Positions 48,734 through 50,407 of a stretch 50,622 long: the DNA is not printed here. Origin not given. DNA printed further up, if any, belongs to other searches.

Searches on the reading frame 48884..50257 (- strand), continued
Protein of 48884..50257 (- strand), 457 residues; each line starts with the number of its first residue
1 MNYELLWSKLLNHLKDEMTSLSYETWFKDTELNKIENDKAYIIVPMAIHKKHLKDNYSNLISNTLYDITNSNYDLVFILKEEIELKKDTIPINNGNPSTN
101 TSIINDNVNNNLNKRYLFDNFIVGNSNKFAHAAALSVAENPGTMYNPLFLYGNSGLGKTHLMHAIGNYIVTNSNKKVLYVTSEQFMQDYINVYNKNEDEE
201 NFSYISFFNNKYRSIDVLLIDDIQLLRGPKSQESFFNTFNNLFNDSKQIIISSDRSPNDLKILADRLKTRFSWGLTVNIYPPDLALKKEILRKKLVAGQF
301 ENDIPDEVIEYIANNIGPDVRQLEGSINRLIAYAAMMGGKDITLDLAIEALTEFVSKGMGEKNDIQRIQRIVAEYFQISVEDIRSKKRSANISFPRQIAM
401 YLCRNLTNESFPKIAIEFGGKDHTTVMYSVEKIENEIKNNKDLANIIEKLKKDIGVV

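Call 85: list_cluster_members(proteins=[P0250, P0257, P0239, P0193, P0182, P0231, P0244, P0217, P0212, P0175])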
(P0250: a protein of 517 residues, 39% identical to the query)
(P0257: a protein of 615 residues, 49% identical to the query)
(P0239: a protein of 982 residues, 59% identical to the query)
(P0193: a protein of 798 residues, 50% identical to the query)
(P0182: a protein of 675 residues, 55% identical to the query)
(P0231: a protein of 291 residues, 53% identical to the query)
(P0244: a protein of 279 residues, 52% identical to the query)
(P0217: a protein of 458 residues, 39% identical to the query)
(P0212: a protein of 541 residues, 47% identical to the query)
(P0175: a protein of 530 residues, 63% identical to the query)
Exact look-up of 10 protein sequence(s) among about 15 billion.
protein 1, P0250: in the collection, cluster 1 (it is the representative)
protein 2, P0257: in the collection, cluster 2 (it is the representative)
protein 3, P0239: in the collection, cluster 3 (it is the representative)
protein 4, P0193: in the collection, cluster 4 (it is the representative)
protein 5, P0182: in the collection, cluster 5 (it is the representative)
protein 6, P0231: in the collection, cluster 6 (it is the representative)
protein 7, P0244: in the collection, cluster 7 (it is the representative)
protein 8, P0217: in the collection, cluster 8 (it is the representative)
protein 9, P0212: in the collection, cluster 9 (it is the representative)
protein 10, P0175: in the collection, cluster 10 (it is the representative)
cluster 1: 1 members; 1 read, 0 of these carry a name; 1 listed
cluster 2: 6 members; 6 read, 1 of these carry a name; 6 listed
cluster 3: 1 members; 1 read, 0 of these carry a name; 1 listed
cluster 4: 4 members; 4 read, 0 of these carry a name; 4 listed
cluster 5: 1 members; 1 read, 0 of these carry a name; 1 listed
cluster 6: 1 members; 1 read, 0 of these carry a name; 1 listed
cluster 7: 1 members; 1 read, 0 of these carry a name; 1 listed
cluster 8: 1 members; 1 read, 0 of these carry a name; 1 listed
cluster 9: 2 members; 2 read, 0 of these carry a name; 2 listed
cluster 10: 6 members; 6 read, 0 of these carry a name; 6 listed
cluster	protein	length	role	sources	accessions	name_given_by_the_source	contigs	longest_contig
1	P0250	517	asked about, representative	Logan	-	-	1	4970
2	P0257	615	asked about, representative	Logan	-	-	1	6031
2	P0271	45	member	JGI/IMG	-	guanylate kinase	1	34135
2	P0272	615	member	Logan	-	-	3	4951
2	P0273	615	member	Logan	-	-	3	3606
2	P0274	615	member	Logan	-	-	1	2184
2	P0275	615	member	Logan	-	-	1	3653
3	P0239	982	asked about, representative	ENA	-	-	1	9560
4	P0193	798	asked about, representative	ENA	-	-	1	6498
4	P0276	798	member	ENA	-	-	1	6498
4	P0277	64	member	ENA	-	-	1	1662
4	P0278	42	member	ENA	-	-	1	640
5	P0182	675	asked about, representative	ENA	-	-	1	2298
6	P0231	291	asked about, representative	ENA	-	-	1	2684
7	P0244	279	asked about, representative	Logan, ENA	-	-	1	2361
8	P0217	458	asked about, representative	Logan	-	-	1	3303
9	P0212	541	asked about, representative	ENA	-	-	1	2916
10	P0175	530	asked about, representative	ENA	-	-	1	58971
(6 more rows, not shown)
